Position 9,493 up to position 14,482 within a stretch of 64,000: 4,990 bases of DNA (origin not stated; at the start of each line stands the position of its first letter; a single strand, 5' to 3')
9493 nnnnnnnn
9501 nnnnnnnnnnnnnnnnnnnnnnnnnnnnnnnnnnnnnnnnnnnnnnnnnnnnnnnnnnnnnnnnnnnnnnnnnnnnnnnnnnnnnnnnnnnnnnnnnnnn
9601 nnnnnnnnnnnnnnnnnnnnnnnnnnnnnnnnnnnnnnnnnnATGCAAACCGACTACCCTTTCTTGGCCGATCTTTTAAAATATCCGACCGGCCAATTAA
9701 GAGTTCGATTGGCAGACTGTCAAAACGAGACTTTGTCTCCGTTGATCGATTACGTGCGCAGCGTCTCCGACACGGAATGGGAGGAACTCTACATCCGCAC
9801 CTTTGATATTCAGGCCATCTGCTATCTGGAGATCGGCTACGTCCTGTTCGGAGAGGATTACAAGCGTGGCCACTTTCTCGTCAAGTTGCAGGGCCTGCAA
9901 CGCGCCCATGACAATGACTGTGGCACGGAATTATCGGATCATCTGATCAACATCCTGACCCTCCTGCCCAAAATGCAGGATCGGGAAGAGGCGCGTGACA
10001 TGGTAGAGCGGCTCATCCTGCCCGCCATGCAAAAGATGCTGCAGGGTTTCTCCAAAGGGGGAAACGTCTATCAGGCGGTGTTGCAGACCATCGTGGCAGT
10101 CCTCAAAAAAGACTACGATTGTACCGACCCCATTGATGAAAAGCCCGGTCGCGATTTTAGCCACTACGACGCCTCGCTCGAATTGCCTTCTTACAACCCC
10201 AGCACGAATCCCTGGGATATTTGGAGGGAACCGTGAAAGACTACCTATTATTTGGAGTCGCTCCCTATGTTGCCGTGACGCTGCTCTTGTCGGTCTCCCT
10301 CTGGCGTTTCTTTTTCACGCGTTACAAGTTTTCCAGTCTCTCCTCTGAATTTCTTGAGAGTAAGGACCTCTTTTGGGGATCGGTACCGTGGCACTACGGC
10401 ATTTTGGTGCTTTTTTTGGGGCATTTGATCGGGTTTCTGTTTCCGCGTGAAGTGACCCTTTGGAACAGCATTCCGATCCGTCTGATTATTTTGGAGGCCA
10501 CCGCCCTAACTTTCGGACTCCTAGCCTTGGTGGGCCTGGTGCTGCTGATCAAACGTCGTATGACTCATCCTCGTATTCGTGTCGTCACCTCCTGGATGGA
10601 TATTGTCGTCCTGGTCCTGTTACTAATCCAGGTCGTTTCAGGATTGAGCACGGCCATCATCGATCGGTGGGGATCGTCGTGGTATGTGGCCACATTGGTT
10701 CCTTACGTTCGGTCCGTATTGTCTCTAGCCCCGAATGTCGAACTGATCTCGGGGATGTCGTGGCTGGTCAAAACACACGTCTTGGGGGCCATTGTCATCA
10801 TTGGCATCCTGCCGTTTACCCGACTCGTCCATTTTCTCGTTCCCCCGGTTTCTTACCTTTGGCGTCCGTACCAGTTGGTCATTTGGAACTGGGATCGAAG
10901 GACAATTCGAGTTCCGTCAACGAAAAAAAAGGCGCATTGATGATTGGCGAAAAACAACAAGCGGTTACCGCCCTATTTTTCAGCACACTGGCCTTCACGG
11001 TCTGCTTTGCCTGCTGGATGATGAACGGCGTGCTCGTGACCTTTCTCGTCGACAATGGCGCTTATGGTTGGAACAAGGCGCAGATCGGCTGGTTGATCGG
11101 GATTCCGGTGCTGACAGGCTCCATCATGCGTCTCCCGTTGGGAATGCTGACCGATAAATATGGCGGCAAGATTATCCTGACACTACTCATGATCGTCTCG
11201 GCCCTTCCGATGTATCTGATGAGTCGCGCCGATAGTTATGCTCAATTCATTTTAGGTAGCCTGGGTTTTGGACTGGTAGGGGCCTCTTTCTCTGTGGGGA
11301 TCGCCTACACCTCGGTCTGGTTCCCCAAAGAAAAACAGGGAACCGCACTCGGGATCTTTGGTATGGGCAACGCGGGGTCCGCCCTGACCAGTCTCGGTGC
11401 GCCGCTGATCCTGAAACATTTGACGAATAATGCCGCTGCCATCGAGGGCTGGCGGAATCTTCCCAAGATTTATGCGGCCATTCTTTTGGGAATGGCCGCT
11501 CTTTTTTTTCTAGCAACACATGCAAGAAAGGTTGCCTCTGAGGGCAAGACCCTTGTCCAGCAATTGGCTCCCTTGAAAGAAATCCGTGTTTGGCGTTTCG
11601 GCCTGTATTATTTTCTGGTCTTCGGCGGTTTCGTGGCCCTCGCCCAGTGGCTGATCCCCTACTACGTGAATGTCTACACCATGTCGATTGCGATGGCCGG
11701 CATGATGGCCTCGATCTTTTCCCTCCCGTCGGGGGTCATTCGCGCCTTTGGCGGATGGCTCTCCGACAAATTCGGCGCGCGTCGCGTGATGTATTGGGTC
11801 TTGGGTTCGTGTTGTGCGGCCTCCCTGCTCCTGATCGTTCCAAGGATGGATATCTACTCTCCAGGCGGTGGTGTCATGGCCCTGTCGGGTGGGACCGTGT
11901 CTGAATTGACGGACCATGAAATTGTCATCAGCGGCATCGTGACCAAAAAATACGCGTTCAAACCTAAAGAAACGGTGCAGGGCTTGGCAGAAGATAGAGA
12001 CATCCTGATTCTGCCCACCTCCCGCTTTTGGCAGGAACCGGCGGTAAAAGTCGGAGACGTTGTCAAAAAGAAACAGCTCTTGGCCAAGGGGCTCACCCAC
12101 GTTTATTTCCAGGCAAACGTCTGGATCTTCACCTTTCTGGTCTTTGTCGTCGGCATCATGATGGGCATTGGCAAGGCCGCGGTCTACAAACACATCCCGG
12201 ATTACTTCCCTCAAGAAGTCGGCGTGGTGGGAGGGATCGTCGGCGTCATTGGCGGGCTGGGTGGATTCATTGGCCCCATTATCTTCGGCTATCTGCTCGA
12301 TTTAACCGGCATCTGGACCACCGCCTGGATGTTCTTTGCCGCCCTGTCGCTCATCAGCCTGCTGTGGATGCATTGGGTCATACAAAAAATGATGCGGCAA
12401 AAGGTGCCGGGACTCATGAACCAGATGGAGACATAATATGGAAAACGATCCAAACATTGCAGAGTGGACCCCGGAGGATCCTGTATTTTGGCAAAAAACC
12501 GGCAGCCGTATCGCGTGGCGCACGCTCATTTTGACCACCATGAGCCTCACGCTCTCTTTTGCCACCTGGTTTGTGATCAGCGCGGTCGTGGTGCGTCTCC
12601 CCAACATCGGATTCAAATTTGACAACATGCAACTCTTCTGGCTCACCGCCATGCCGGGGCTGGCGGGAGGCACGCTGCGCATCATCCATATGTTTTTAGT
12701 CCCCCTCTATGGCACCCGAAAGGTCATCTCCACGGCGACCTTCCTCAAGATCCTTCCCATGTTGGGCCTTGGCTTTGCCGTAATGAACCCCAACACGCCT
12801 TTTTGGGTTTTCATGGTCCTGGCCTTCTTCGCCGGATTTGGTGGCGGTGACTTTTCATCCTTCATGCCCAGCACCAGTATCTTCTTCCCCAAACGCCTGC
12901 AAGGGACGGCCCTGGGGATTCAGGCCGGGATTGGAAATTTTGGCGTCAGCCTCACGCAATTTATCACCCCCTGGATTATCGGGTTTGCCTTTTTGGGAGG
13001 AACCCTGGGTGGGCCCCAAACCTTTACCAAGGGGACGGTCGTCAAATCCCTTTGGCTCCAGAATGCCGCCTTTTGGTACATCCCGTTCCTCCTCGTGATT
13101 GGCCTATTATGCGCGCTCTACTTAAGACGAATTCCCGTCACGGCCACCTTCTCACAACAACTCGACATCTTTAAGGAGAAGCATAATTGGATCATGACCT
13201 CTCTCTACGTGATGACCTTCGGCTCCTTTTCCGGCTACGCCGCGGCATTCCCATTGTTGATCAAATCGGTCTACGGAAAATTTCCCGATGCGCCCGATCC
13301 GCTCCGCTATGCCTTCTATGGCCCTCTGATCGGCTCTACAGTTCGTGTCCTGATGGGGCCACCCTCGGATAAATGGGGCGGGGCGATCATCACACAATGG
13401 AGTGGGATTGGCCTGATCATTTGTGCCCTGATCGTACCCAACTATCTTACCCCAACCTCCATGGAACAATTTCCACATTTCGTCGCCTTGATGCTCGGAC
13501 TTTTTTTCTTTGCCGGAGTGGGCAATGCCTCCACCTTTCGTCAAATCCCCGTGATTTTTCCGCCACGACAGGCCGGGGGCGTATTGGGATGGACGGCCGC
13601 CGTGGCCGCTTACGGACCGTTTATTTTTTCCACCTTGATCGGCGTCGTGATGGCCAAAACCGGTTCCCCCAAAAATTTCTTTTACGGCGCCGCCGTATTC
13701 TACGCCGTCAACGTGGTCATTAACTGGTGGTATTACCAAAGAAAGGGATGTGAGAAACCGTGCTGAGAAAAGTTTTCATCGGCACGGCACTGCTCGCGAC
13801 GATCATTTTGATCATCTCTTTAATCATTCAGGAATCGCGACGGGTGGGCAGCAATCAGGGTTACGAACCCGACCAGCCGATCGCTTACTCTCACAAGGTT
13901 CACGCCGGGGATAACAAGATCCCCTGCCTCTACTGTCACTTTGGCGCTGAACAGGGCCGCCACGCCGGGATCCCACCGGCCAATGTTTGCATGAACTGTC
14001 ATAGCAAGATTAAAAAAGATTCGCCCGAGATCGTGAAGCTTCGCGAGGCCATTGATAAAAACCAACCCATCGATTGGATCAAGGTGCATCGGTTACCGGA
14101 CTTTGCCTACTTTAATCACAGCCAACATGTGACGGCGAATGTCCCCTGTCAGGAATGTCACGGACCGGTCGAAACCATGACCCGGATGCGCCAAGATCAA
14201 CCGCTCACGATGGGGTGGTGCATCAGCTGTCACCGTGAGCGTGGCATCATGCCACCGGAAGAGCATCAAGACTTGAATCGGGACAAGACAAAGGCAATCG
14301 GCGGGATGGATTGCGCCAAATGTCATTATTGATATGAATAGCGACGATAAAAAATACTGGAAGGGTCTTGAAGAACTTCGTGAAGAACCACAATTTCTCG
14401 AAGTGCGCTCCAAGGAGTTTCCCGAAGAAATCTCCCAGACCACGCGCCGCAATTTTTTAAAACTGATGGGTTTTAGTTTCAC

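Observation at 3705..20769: Nitrate reductase operon run-on into a complete alternative complex III (actABCDEF) operon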

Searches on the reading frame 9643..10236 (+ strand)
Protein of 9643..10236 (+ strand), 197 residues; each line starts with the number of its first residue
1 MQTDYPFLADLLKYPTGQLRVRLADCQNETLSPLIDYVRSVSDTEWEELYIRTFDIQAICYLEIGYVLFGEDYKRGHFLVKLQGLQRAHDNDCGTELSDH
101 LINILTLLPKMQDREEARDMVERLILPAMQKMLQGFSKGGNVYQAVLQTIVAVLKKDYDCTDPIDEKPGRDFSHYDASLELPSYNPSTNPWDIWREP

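Call 3: search_protein_families(library=pfam, proteins=[window:9643-10236:+])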
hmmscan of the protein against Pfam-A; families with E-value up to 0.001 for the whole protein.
window:9643-10236:+ (197 aa): 0 families

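Call 6: search_protein_families(library=ncbifam, proteins=[window:9643-10236:+])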
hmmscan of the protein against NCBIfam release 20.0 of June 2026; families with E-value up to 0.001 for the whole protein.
window:9643-10236:+ (197 aa): 1 family
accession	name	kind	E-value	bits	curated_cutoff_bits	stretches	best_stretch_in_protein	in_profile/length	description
TIGR00684.1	narJ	equivalog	3.5e-06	27.1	59.35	1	27-146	29-148/152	nitrate reductase molybdenum cofactor assembly chaperone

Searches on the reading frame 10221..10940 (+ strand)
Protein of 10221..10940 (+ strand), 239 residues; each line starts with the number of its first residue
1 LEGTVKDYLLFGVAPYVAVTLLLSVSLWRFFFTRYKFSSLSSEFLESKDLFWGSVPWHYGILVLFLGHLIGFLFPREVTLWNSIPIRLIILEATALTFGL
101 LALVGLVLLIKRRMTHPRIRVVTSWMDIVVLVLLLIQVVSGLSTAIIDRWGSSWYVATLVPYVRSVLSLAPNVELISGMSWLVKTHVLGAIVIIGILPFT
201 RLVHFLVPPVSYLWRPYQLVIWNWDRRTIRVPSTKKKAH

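Call 3: search_protein_families(library=pfam, proteins=[window:10221-10940:+])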
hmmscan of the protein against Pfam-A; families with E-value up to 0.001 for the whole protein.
window:10221-10940:+ (239 aa): 1 family
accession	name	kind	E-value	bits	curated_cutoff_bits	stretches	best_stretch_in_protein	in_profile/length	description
PF02665.19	Nitrate_red_gam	-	6e-64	216.1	22.9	1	8-222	2-216/217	Nitrate reductase gamma subunit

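Call 6: search_protein_families(library=ncbifam, proteins=[window:10221-10940:+])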
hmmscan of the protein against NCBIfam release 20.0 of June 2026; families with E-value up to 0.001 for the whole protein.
window:10221-10940:+ (239 aa): 4 families
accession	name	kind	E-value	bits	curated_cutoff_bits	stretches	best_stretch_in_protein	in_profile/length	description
TIGR00351.1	narI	equivalog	1.4e-38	133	105.55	1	7-220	5-221/225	respiratory nitrate reductase subunit gamma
NF045716.1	sulf_resp_HmcE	equivalog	1e-07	31.8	275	1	72-159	91-179/226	sulfate respiration complex protein HmcE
NF045723.1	memb_anch_TmcC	equivalog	8.6e-07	28.7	240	0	173-211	163-201/218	TmcC family electron transfer complex membrane anchor subunit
NF038037.1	cytob_DsrM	equivalog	3.8e-05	23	300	1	17-205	80-267/320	sulfate reduction electron transfer complex DsrMKJOP subunit DsrM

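Call 57: search_solved_structures(query=window:10233-10940:+, show_alignments=1)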
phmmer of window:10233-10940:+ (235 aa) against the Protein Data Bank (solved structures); distinct sequences matched with E-value up to 0.001: 4.
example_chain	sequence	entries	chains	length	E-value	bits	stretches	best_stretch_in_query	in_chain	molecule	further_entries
3egw_C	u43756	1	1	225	4.7e-28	101.7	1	5-216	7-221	Respiratory nitrate reductase 1 gamma chain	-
1q16_C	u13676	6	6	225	8.9e-28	100.8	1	5-216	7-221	Respiratory nitrate reductase 1 gamma chain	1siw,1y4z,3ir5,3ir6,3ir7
1y5i_C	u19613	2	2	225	2.2e-27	99.5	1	5-216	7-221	Respiratory nitrate reductase 1 gamma chain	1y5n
1y5l_C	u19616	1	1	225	7.8e-27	97.7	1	5-216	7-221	Respiratory nitrate reductase 1 gamma chain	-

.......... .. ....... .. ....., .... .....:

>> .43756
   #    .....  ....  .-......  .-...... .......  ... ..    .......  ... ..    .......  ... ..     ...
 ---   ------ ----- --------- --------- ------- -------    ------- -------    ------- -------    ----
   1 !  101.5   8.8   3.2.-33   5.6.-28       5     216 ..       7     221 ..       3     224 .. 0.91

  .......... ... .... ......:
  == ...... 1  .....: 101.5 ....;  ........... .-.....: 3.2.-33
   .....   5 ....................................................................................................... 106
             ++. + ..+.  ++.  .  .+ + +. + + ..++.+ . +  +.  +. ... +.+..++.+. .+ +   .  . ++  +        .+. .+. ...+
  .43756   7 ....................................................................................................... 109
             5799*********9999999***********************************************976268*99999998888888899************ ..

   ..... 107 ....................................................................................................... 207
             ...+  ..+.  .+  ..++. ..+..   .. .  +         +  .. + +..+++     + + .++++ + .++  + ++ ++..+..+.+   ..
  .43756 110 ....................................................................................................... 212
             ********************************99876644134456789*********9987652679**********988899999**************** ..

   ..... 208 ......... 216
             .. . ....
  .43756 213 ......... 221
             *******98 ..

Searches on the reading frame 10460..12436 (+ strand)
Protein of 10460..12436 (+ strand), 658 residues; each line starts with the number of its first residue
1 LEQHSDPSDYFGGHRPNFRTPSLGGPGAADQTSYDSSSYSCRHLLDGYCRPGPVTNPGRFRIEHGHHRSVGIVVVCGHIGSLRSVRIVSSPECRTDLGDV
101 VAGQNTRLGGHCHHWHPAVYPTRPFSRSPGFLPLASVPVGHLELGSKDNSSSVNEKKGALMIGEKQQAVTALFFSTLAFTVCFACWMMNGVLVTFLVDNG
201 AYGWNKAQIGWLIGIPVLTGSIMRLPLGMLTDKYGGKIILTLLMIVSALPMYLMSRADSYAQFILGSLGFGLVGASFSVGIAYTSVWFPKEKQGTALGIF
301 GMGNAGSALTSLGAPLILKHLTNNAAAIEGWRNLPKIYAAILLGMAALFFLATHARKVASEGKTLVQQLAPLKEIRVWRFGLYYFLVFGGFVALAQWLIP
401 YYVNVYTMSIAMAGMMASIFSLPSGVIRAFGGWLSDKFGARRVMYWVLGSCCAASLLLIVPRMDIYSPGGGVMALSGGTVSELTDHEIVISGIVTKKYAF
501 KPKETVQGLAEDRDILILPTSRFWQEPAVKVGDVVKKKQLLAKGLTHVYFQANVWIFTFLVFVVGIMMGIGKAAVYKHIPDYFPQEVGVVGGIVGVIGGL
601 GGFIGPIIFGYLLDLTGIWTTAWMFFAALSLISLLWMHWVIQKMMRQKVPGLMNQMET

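Call 3: search_protein_families(library=pfam, proteins=[window:10460-12436:+])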
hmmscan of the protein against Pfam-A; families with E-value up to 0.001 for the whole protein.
window:10460-12436:+ (658 aa): 1 family
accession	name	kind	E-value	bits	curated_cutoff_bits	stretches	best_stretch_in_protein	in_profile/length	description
PF07690.21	MFS_1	-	4e-45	154.7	33.4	2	178-469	5-296/347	Major Facilitator Superfamily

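Call 6: search_protein_families(library=ncbifam, proteins=[window:10460-12436:+])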
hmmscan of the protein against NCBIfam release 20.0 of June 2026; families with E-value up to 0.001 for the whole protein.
window:10460-12436:+ (658 aa): 12 families
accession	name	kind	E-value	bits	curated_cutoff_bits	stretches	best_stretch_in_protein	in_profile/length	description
TIGR00886.1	2A0108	subfamily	7.5e-57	193.1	311.7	2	171-459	2-309/368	NarK family nitrate/nitrite MFS transporter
TIGR00893.1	2A0114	subfamily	4.9e-21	75.1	395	2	205-460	27-298/399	D-galactonate transporter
NF011608.0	PRK15034.1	subfamily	2.7e-17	62.9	836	1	165-461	29-338/462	nitrate/nitrite transporter NarU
NF049980.1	SfMCT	equivalog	3.5e-14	52.3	320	1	178-451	10-289/378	L-lactate MFS transporter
TIGR04259.1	oxa_formateAnti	equivalog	1.1e-10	41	335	1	200-456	31-297/405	oxalate/formate MFS antiporter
TIGR00890.1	2A0111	subfamily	2.2e-10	40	374.85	1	175-457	12-288/377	oxalate/formate antiport family MFS transporter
TIGR00881.1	2A0104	subfamily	3.6e-10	39.4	407.75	1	202-354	25-172/379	phosphoglycerate transporter protein PgtP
TIGR00895.1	2A0115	subfamily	6e-07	28.7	418.55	1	548-613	331-398/398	aromatic acid/H+ symport family MFS transporter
NF038246.1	bile_salt_MFS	equivalog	1.7e-06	27.2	400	1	193-459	29-311/408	conjugated bile salt MFS transporter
NF007256.0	PRK09705.1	subfamily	5.6e-06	25.6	312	1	204-422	41-251/393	cyanate transporter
NF012207.0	tet_MFS_H_J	exception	2.2e-05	23.6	700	1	219-392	53-221/392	Tet(H)/Tet(J) family tetracycline efflux MFS transporter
TIGR00894.1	2A0114euk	subfamily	7.7e-05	21.4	626.45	0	198-264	67-135/465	Na(+)-dependent inorganic phosphate cotransporter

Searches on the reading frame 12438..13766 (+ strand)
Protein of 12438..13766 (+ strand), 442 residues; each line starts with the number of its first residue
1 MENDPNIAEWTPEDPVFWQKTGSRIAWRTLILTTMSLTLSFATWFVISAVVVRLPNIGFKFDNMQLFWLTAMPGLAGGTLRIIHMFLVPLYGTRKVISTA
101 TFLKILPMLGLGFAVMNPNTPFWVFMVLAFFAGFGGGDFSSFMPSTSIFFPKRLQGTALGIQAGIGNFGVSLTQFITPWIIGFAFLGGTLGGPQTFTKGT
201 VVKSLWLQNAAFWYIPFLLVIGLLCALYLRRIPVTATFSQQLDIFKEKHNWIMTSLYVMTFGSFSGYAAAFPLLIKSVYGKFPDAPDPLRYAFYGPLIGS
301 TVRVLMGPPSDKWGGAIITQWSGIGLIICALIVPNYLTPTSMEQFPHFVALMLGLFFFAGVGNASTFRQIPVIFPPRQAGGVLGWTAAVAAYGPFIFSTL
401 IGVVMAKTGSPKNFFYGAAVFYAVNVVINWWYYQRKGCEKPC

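Call 3: search_protein_families(library=pfam, proteins=[window:12438-13766:+])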
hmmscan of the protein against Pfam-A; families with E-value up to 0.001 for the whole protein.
window:12438-13766:+ (442 aa): 1 family
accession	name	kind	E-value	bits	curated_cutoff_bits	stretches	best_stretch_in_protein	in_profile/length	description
PF07690.21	MFS_1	-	1.5e-13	50.8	33.4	1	38-365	6-310/347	Major Facilitator Superfamily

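Call 6: search_protein_families(library=ncbifam, proteins=[window:12438-13766:+])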
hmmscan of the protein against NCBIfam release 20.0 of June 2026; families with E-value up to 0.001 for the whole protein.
window:12438-13766:+ (442 aa): 2 families
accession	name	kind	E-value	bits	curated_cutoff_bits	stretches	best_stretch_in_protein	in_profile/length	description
TIGR00886.1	2A0108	subfamily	8.1e-84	281.8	311.7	1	28-393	1-367/368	NarK family nitrate/nitrite MFS transporter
NF011608.0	PRK15034.1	subfamily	3e-82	277.1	836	1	7-374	13-374/462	nitrate/nitrite transporter NarU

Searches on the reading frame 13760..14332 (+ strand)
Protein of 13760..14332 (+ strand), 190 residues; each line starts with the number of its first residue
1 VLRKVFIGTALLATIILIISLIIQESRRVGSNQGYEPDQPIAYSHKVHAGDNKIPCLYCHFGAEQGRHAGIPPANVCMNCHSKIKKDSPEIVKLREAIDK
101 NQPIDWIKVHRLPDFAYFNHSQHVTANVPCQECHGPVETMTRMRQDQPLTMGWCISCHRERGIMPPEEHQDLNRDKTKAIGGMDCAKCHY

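Call 4: search_protein_families(library=pfam, proteins=[window:13760-14332:+])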
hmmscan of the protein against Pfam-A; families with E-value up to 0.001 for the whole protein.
window:13760-14332:+ (190 aa): 3 families
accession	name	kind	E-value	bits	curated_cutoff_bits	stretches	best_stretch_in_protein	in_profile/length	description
PF14522.11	Cytochrome_C7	-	2.4e-11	43.7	24.8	2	117-189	2-66/67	Cytochrome c7 and related cytochrome c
PF14537.11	Cytochrom_c3_2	-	6.7e-10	39.7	25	1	123-189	2-64/79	Cytochrome c3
PF02085.21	Cytochrom_CIII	-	3.2e-08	34.3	22.9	1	35-102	15-73/101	Class III cytochrome C family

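Call 6: search_protein_families(library=ncbifam, proteins=[window:13760-14332:+])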
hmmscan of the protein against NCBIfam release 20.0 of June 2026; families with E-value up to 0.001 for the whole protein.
window:13760-14332:+ (190 aa): 3 families
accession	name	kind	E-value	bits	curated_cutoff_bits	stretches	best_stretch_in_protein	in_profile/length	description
NF041781.1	mnquin_red_QrcA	equivalog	2.9e-22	79.1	180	1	37-148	27-138/174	menaquinone reductase multiheme cytochrome c subunit QrcA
TIGR03508.1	decahem_SO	subfamily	3.4e-07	30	192.2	1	107-189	74-150/258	DmsE family decaheme c-type cytochrome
NF041028.1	decahem_GSU2203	exception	1.5e-05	24.3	325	1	89-189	87-181/317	GSU2203 family decaheme c-type cytochrome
